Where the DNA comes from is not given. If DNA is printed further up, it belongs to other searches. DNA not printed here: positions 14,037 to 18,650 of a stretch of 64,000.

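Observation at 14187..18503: Stand-alone 1438-aa glycosyltransferase with GT-B, coiled coil, GT-A and GT-B in one polypeptide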

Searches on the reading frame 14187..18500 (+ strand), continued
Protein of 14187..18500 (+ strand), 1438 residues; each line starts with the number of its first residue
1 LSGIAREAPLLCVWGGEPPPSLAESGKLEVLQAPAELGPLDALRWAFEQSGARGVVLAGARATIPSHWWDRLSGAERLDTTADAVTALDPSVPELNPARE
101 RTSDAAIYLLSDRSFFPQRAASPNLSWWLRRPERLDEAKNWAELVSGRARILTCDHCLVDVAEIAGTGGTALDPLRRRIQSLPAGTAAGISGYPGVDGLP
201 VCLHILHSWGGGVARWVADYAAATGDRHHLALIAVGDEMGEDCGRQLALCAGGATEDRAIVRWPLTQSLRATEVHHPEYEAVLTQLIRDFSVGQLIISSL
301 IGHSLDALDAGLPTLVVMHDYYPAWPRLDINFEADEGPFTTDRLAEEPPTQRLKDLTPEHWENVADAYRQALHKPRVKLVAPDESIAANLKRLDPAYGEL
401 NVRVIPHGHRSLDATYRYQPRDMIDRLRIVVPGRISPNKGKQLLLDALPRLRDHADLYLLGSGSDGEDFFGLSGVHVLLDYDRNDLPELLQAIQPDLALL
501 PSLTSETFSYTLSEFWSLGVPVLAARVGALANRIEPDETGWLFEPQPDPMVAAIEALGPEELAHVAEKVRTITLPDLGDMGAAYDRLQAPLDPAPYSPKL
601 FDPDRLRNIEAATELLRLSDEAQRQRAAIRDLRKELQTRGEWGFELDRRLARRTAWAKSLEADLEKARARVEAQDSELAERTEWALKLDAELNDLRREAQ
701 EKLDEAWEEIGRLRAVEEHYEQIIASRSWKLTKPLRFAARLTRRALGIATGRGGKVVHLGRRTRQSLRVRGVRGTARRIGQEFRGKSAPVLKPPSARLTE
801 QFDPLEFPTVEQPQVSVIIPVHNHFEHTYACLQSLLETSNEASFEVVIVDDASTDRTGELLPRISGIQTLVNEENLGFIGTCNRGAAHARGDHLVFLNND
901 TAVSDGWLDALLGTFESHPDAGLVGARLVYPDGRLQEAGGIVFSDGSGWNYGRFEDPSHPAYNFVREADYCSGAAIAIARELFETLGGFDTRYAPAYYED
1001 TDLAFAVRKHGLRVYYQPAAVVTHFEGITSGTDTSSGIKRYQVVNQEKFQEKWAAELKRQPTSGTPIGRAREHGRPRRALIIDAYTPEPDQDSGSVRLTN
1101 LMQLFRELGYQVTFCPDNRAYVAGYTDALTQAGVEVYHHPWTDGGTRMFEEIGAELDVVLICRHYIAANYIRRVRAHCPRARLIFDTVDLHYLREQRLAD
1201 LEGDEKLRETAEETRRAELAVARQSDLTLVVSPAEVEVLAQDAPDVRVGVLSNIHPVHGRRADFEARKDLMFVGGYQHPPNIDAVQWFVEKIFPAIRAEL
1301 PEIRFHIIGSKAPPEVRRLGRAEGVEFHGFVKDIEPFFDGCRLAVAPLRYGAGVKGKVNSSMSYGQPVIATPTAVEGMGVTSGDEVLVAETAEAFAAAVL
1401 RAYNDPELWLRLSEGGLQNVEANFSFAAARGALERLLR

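Call 33: search_protein_families(library=pfam, proteins=[L075:6721-7782:+, L075:7769-8665:+, L075:8904-9947:+, L084:6159-7031:+, L084:7877-8731:+, L084:8829-9989:+, L085:405-1229:+, L085:1291-2145:+, L077:850-2928:+, L077:2808-4004:+], max_evalue=0.0001)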
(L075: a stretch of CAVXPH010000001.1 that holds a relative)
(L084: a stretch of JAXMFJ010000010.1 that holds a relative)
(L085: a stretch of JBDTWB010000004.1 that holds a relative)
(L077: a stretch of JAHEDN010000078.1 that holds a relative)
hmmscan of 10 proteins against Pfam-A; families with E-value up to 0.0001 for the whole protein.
L075:6721-7782:+ (354 aa): 3 families
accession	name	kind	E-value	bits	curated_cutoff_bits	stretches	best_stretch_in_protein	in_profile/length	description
PF16363.11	GDP_Man_Dehyd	-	3.3e-132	441.4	27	1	15-340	1-332/332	GDP-mannose 4,6 dehydratase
PF01370.27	Epimerase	-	2.2e-67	227.4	20.9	1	15-249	2-229/240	NAD dependent epimerase/dehydratase family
PF04321.23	RmlD_sub_bind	-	1.9e-09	37.5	27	1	15-202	4-161/287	RmlD substrate binding domain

L075:7769-8665:+ (299 aa): 5 families
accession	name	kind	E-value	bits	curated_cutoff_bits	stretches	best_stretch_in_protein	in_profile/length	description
PF16363.11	GDP_Man_Dehyd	-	6.7e-43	147.8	27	1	9-295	1-332/332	GDP-mannose 4,6 dehydratase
PF01370.27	Epimerase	-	2.7e-41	142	20.9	1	8-230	1-240/240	NAD dependent epimerase/dehydratase family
PF04321.23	RmlD_sub_bind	-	1.6e-10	41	27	1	7-149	2-135/287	RmlD substrate binding domain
PF01073.25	3Beta_HSD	-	1.9e-08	34.1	22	1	9-149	1-156/280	3-beta hydroxysteroid dehydrogenase/isomerase family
PF07993.18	NAD_binding_4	-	1.6e-06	27.9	20.1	0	66-166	90-206/258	Male sterility protein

L075:8904-9947:+ (348 aa): 8 families
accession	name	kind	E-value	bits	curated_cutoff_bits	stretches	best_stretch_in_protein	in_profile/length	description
PF08241.18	Methyltransf_11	-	2.6e-21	76.5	21.2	1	41-135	1-95/95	Methyltransferase domain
PF13847.12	Methyltransf_31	-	9.4e-21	74.5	27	1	36-168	3-123/145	Methyltransferase domain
PF13649.12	Methyltransf_25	-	5.1e-20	72.4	27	1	40-131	1-97/97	Methyltransferase domain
PF13489.12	Methyltransf_23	-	3.6e-13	50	27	1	34-164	20-151/164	Methyltransferase domain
PF08242.18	Methyltransf_12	-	8e-13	49.4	30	1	41-132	1-97/98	Methyltransferase domain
PF01209.24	Ubie_methyltran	-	1.2e-06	28.5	20.1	1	25-135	35-151/233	ubiE/COQ5 methyltransferase family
PF02353.26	CMAS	-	5.4e-06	26.4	27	1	28-137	54-166/273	Mycolic acid cyclopropane synthetase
PF05175.20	MTS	-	4.2e-05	23.7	23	1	31-136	26-139/170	Methyltransferase small domain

L084:6159-7031:+ (291 aa): 1 family
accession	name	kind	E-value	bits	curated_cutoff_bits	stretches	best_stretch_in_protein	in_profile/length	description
PF00528.27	BPD_transp_1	-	1.6e-15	57.7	26.4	1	83-288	2-182/184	Binding-protein-dependent transport system inner membrane component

L084:7877-8731:+ (285 aa): 1 family
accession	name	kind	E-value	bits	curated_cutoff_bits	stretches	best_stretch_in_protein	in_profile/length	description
PF03372.29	Exo_endo_phos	-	2.3e-21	77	24.5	1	4-277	1-225/225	Endonuclease/Exonuclease/phosphatase family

L084:8829-9989:+ (387 aa): 8 families
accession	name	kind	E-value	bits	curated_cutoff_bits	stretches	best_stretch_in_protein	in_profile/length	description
PF08241.18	Methyltransf_11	-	8e-24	84.5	21.2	1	47-140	1-95/95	Methyltransferase domain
PF13649.12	Methyltransf_25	-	2e-23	83.4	27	1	46-136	1-97/97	Methyltransferase domain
PF13847.12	Methyltransf_31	-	5e-20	72.1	27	1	42-152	3-114/145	Methyltransferase domain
PF13489.12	Methyltransf_23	-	8.1e-17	61.9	27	1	38-160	18-136/164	Methyltransferase domain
PF08242.18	Methyltransf_12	-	2.7e-16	60.5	30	1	47-138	1-98/98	Methyltransferase domain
PF01209.24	Ubie_methyltran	-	4.4e-07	29.9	20.1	1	39-140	44-151/233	ubiE/COQ5 methyltransferase family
PF08003.17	Methyltransf_9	-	1.2e-05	24.9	23.8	1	30-141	103-218/315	Protein of unknown function (DUF1698)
PF05175.20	MTS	-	9.8e-05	22.5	23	0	42-140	31-138/170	Methyltransferase small domain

L085:405-1229:+ (275 aa): 1 family
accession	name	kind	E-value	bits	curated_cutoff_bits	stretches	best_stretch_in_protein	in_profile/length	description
PF00528.27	BPD_transp_1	-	8.8e-15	55.3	26.4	1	106-265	19-178/184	Binding-protein-dependent transport system inner membrane component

L085:1291-2145:+ (285 aa): 1 family
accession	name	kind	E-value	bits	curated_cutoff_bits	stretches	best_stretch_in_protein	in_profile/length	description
PF03372.29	Exo_endo_phos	-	1.8e-16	61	24.5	1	4-269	1-216/225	Endonuclease/Exonuclease/phosphatase family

L077:850-2928:+ (693 aa): 1 family
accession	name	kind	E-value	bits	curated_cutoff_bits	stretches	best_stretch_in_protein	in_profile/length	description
PF04138.20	GtrA_DPMS_TM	-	1e-18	68.1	26.1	1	83-201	1-117/117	GtrA/DPMS, transmembrane domain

L077:2808-4004:+ (399 aa): 4 families
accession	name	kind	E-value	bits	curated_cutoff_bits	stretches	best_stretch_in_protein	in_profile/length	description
PF13649.12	Methyltransf_25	-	2.8e-08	34.8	27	1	143-242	2-97/97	Methyltransferase domain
PF08242.18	Methyltransf_12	-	8.8e-08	33.2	30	1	143-243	1-97/98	Methyltransferase domain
PF08241.18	Methyltransf_11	-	1.5e-06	29.2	21.2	1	162-245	16-94/95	Methyltransferase domain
PF13489.12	Methyltransf_23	-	2.2e-05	24.7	27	1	132-248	16-118/164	Methyltransferase domain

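Call 56: search_protein_families(library=pfam, proteins=[L075:993-2225:-, L075:2247-3710:-, L075:3802-4317:+, L075:4304-6262:-, L075:14476-15411:-, L075:17282-17665:-, L075:17794-20232:-, L075:20418-21608:-, L075:21736-22362:-, L075:22387-23709:-], max_evalue=0.0001)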
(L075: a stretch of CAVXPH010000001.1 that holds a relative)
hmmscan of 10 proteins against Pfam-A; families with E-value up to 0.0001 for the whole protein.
L075:993-2225:- (411 aa): 3 families
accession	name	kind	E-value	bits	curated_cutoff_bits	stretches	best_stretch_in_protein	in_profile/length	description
PF07690.21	MFS_1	-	5e-53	180.7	33.4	2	18-361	2-347/347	Major Facilitator Superfamily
PF00083.30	Sugar_tr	-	4e-09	36.3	22.3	1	45-192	40-194/452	Sugar (and other) transporter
PF12832.13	MFS_1_like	-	4.2e-09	36.4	25.2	1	42-162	238-361/373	MFS_1 like family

L075:2247-3710:- (488 aa): 5 families
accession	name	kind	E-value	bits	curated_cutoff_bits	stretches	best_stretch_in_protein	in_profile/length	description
PF00478.31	IMPDH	-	3.4e-165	549.6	25.6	1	7-474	1-345/345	IMP dehydrogenase / GMP reductase domain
PF00571.33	CBS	-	3.1e-24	85.5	24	2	93-138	6-52/57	CBS domain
PF03060.21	NMO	-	1e-11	45.3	28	2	218-369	92-232/331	Nitronate monooxygenase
PF01070.24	FMN_dh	-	6.4e-08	32.4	24.9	1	252-363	203-306/350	FMN-dependent dehydrogenase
PF00977.27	His_biosynth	-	3.9e-05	23.6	23.6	0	215-362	71-222/228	Histidine biosynthesis protein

L075:3802-4317:+ (172 aa): 1 family
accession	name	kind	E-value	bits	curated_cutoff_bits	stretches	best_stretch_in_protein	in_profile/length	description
PF13511.11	DUF4124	-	3e-14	53.4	22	1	29-72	1-45/56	Domain of unknown function (DUF4124)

L075:4304-6262:- (653 aa): 5 families
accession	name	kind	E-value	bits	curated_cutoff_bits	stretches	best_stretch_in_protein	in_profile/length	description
PF13624.11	SurA_N_3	-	3.5e-40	137.9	27.2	1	1-161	1-159/162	SurA-like N-terminal domain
PF13623.11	SurA_N_2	-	2.5e-31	108.9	28.5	1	7-138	6-145/145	SurA-like N-terminal domain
PF00639.27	Rotamase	-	2e-30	106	21.7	1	273-369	1-96/97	PPIC-type PPIASE domain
PF13616.12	Rotamase_3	-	3.3e-30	105.4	22.5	1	265-369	12-113/116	PPIC-type PPIASE domain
PF13145.12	Rotamase_2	-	2.4e-28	99.8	27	1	247-383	1-120/121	PPIC-type PPIASE domain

L075:14476-15411:- (312 aa): 3 families
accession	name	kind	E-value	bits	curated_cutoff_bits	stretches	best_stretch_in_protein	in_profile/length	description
PF13489.12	Methyltransf_23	-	4e-08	33.6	27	1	138-186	74-121/164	Methyltransferase domain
PF08242.18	Methyltransf_12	-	1e-07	33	30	1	97-179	19-98/98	Methyltransferase domain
PF08241.18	Methyltransf_11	-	2.1e-05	25.5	21.2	1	143-181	58-95/95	Methyltransferase domain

L075:17282-17665:- (128 aa): 3 families
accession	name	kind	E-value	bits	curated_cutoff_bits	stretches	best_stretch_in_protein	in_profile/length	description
PF00216.26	Bac_DNA_binding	-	2.6e-31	108.2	22.4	1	39-128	1-90/90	Bacterial DNA-binding protein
PF18291.6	HU-HIG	-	9.2e-09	35.8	26.2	1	39-127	32-118/125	HU domain fused to wHTH, Ig, or Glycine-rich motif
PF18175.6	HU-CCDC81_bac_2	-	6.3e-05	23.2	35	1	44-91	3-50/70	CCDC81-like prokaryotic HU domain 2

L075:17794-20232:- (813 aa): 6 families
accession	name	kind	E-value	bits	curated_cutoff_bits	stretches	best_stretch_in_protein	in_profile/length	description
PF05362.19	Lon_C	-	2.1e-93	312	21.1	1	580-782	2-204/205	Lon protease (S16) C-terminal proteolytic domain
PF02190.22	LON_substr_bdg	-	8.8e-54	182.9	28.7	1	16-205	3-199/200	ATP-dependent protease La (LON) substrate-binding domain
PF00004.35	AAA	-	5e-21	76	21.2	1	355-493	1-128/131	ATPase family associated with various cellular activities (AAA)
PF22667.2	Lon_lid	-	9.6e-21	73.6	27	1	515-566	1-52/57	Lon protease AAA+ ATPase lid domain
PF07728.20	AAA_5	-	7.6e-09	36.1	22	1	355-488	2-139/139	AAA domain (dynein-related subfamily)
PF13541.12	ChlI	-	5.3e-05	23.6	27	0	676-750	47-121/121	Subunit ChlI of Mg-chelatase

L075:20418-21608:- (397 aa): 6 families
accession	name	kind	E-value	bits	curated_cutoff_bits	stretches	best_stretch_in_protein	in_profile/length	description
PF07724.20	AAA_2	-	5.9e-28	98.4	27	1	111-261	3-136/166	AAA domain (Cdc48 subfamily)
PF06689.19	zf-C4_ClpX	-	7.2e-20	71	27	1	12-48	2-39/39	ClpX C4-type zinc finger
PF00004.35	AAA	-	3.2e-16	60.4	21.2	1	114-231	1-99/131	ATPase family associated with various cellular activities (AAA)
PF13401.12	AAA_22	-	1e-06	29.5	27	1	111-191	5-99/130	AAA domain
PF07728.20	AAA_5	-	1.2e-06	29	22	1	113-190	1-80/139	AAA domain (dynein-related subfamily)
PF01078.27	Mg_chelatase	-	1.2e-05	25.3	20.3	0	112-135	23-46/207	Magnesium chelatase, subunit ChlI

L075:21736-22362:- (209 aa): 1 family
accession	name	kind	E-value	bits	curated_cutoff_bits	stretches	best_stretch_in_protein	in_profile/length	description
PF00574.28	CLP_protease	-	3.6e-85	284.9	20.2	1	28-207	2-181/182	Clp protease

L075:22387-23709:- (441 aa): 3 families
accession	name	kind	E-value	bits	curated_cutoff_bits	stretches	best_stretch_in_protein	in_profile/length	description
PF05697.18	Trigger_N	-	1.2e-41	142.8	22.2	1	1-143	1-143/144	Bacterial trigger factor protein (TF)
PF05698.19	Trigger_C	-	8.8e-22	78.3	22.7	1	263-414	2-161/162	Bacterial trigger factor protein (TF) C-terminus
PF00254.34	FKBP_C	-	5.7e-14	52.7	21.1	1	157-233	4-89/94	FKBP-type peptidyl-prolyl cis-trans isomerase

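Call 59: find_encoding_contigs(protein=P0098, flank=10000, max_places=1)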
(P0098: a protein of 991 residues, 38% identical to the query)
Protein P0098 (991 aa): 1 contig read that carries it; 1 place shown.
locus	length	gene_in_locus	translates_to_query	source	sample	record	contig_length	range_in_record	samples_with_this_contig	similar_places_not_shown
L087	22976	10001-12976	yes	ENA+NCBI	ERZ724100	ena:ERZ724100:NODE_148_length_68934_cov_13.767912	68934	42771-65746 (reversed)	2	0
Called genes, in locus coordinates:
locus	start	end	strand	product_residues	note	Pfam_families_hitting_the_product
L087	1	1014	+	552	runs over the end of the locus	PF13717:Zn_ribbon_4, PF13719:Zn_ribbon_5, PF11906:DUF3426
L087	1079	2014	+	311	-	PF00294:PfkB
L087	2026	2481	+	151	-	PF05433:Rick_17kDa_Anti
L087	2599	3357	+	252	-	PF00765:Autoind_synth (weak), PF21926:FeeM (weak), PF13444:Acetyltransf_5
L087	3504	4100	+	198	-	PF01553:Acyltransferase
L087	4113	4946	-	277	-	PF00149:Metallophos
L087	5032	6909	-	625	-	PF13727:CoA_binding_3, PF00106:adh_short (faint), PF01073:3Beta_HSD, PF01370:Epimerase, PF02719:Polysacc_synt_2, PF04321:RmlD_sub_bind, PF07993:NAD_binding_4 (faint), PF16363:GDP_Man_Dehyd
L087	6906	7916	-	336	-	PF00953:Glycos_transf_4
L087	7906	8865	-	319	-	PF01073:3Beta_HSD, PF01370:Epimerase, PF02719:Polysacc_synt_2 (faint), PF04321:RmlD_sub_bind, PF05368:NmrA (weak), PF13460:NAD_binding_10, PF16363:GDP_Man_Dehyd, PF07993:NAD_binding_4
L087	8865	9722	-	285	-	PF01068:DNA_ligase_A_M (faint), PF14743:DNA_ligase_OB_2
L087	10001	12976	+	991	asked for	PF00535:Glycos_transf_2, PF13641:Glyco_tranf_2_3, PF00534:Glycos_transf_1, PF13692:Glyco_trans_1_4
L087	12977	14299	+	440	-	PF00535:Glycos_transf_2, PF13641:Glyco_tranf_2_3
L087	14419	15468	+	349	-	PF00535:Glycos_transf_2, PF10111:Glyco_tranf_2_2 (weak), PF13641:Glyco_tranf_2_3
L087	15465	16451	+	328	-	PF03706:LPG_synthase_TM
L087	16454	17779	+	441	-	PF00070:Pyr_redox (faint), PF01266:DAO, PF13450:NAD_binding_8, PF01593:Amino_oxidase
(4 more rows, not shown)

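Call 60: find_encoding_contigs(protein=P0095, flank=10000, max_places=1)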
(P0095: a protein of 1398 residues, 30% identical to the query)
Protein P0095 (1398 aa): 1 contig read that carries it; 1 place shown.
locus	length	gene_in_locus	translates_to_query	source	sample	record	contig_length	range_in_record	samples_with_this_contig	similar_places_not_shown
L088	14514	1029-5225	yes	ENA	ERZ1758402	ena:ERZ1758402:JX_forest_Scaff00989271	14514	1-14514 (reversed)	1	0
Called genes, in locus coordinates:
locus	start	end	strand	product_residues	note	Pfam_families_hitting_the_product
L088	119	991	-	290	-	PF00535:Glycos_transf_2, PF13641:Glyco_tranf_2_3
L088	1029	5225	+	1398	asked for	PF00534:Glycos_transf_1 (faint), PF13692:Glyco_trans_1_4, PF00535:Glycos_transf_2, PF10111:Glyco_tranf_2_2 (faint), PF13641:Glyco_tranf_2_3, PF00535:Glycos_transf_2, PF13641:Glyco_tranf_2_3, PF13632:Glyco_trans_2_3 (weak)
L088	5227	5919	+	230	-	PF01209:Ubie_methyltran, PF13489:Methyltransf_23, PF13679:Methyltransf_32 (faint), PF02353:CMAS (weak), PF13847:Methyltransf_31, PF08241:Methyltransf_11, PF08242:Methyltransf_12, PF13649:Methyltransf_25, +1 more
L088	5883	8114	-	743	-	PF09586:YfhO (faint)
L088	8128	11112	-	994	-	PF09586:YfhO (faint), PF13489:Methyltransf_23 (weak)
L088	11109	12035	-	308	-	PF13641:Glyco_tranf_2_3, PF00535:Glycos_transf_2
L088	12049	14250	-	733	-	PF13432:TPR_16 (weak), PF13414:TPR_11, PF00515:TPR_1 (weak), PF13424:TPR_12 (weak), PF13432:TPR_16 (weak), PF13424:TPR_12, PF13432:TPR_16 (weak), PF13844:Glyco_transf_41, +8 more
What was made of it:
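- Distant relatives lie in clusters with WecA-type PF00953, WbpM-type and WsaF-type genes (calls 59, 60).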
